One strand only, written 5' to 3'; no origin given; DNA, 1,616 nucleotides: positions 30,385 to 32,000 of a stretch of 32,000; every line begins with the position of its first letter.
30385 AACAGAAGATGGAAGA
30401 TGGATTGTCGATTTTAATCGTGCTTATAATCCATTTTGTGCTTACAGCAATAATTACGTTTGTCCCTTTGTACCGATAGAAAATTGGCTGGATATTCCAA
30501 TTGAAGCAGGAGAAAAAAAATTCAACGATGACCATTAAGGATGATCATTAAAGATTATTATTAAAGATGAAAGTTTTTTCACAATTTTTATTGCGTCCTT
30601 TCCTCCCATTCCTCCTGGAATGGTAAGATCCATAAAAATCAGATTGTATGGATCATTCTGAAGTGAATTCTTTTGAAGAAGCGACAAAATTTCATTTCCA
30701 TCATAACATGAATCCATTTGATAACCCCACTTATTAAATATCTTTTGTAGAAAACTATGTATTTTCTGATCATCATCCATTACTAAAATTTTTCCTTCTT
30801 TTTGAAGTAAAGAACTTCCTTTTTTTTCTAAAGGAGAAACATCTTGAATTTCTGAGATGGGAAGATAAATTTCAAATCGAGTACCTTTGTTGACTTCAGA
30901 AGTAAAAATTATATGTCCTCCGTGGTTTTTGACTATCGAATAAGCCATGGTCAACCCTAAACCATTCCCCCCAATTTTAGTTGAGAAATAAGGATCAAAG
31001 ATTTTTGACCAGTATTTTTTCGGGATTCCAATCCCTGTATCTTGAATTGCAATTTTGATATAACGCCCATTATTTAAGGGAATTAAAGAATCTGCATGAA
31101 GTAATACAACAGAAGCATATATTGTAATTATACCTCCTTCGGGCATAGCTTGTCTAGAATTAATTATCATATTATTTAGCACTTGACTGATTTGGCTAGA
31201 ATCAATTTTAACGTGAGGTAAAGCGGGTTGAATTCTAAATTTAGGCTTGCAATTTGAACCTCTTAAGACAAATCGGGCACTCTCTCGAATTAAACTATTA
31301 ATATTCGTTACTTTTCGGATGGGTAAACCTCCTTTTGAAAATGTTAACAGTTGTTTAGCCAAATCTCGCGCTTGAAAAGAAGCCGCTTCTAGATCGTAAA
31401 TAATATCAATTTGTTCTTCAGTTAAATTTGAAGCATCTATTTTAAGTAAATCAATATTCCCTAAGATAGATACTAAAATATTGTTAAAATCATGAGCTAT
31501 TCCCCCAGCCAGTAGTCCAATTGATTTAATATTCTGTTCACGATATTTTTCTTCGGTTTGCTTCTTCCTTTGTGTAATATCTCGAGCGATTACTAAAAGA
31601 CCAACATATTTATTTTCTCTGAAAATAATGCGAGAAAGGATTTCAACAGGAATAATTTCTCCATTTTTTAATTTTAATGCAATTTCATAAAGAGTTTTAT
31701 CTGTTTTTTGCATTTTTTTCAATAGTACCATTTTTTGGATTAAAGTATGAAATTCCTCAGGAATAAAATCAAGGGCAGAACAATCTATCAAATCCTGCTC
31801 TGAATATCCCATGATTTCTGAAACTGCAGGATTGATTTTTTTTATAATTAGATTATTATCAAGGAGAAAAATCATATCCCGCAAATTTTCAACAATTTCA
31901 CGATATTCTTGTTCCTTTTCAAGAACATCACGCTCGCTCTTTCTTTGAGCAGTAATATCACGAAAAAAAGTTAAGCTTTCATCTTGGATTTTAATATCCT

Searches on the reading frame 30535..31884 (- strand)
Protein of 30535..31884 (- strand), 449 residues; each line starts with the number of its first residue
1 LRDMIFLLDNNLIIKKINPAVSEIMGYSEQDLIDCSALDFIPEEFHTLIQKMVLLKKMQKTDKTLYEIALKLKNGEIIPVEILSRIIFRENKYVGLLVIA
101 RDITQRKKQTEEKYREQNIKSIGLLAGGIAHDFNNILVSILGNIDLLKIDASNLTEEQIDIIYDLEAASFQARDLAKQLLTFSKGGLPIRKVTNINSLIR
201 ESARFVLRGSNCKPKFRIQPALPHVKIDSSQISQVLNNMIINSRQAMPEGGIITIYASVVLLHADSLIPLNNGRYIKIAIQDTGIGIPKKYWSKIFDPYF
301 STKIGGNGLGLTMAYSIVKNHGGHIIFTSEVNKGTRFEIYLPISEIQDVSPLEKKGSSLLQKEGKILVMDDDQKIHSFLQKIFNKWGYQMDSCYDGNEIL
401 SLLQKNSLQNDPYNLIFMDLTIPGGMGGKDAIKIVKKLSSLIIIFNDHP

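Call 3: search_protein_families(library=pfam, proteins=[window:30535-31884:-])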
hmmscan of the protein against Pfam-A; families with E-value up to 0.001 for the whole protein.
window:30535-31884:- (449 aa): 8 families
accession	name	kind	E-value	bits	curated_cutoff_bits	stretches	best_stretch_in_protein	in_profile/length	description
PF02518.31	HATPase_c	-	7.6e-21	75.1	26.4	1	228-343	2-109/111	Histidine kinase-, DNA gyrase B-, and HSP90-like ATPase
PF13426.13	PAS_9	-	1.1e-10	42.2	27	1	3-105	2-103/103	PAS domain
PF00072.30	Response_reg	-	8.3e-10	39.3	30.2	1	366-444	1-74/111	Response regulator receiver domain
PF00989.32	PAS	-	5.1e-08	33.4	22.6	1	1-103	10-113/113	PAS fold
PF08448.16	PAS_4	-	2e-07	31.7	23.1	1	2-107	5-109/110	PAS fold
PF00512.31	HisKA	-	3.2e-05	24.3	26.9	1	124-184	4-62/66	His Kinase A (phospho-acceptor) domain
PF08447.18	PAS_3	-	0.00017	22.2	25.6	1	16-92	3-80/89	PAS fold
PF24820.1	Diguanyl_cycl_sensor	-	0.0007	19.9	28.1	0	1-82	5-91/109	Diguanylate cyclase-like sensor domain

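Call 4: search_protein_families(library=ncbifam, proteins=[window:30535-31884:-])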
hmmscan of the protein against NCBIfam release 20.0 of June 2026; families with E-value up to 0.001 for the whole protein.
window:30535-31884:- (449 aa): 88 families (the best 25 are shown)
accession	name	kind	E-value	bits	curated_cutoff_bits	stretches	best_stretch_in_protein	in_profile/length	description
NF010076.0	PRK13557.1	subfamily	2.3e-61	207.9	631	1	66-440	106-488/540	histidine kinase famiy protein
NF008468.0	PRK11360.1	equivalog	1.6e-59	201.9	646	1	2-347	278-612/616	two-component system sensor histidine kinase AtoS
NF010411.0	PRK13837.1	equivalog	1.1e-54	185.7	647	1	98-374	426-708/828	two-component system VirA-like sensor kinase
NF046020.1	HisKinCckABruc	equivalog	3.8e-54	183.9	1000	1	97-401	455-787/868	cell cycle histidine kinase CckA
NF046026.1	HisKinCckACaul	equivalog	5.8e-48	163.5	1000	1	58-433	245-624/678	cell cycle histidine kinase CckA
NF052574.1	HisKinEspCMyxo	equivalog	6.7e-38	130.4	1200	1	17-427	313-724/785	serine histidine kinase EspC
NF007688.0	PRK10364.1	equivalog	2.2e-34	119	479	1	103-344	221-452/460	two-component system sensor histidine kinase ZraS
NF008302.0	PRK11091.1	equivalog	6.6e-32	110.6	838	1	3-434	166-590/779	aerobic respiration two-component sensor histidine kinase ArcB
NF052573.1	HisKinEspAMyxo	equivalog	5.2e-30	104.1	1400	1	56-433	317-696/755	serine histidine kinase EspA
NF008293.1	PRK11073.1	equivalog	7.2e-29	101.1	240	1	4-344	19-348/349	nitrogen regulation protein NR(II)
NF046044.1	PnpS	equivalog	1e-27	97.2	400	1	2-342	65-390/390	two-component system histidine kinase PnpS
NF038348.1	T2SS_HK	subfamily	1.2e-26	93.3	450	1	219-343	459-573/574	histidine kinase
NF033092.0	HK_WalK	equivalog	2e-26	92.7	725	1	192-343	446-594/594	cell wall metabolism sensor histidine kinase WalK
NF047466.1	hybrid_RR_LvrB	exception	3e-26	92.5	500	1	104-343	133-376/377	hybrid histidine kinase/response regulator LvrB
NF041947.1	LuxQ_Vibrio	equivalog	1.2e-25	89.6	1200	1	5-438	362-792/843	quorum-sensing autoinducer 2 sensor kinase/phosphatase LuxQ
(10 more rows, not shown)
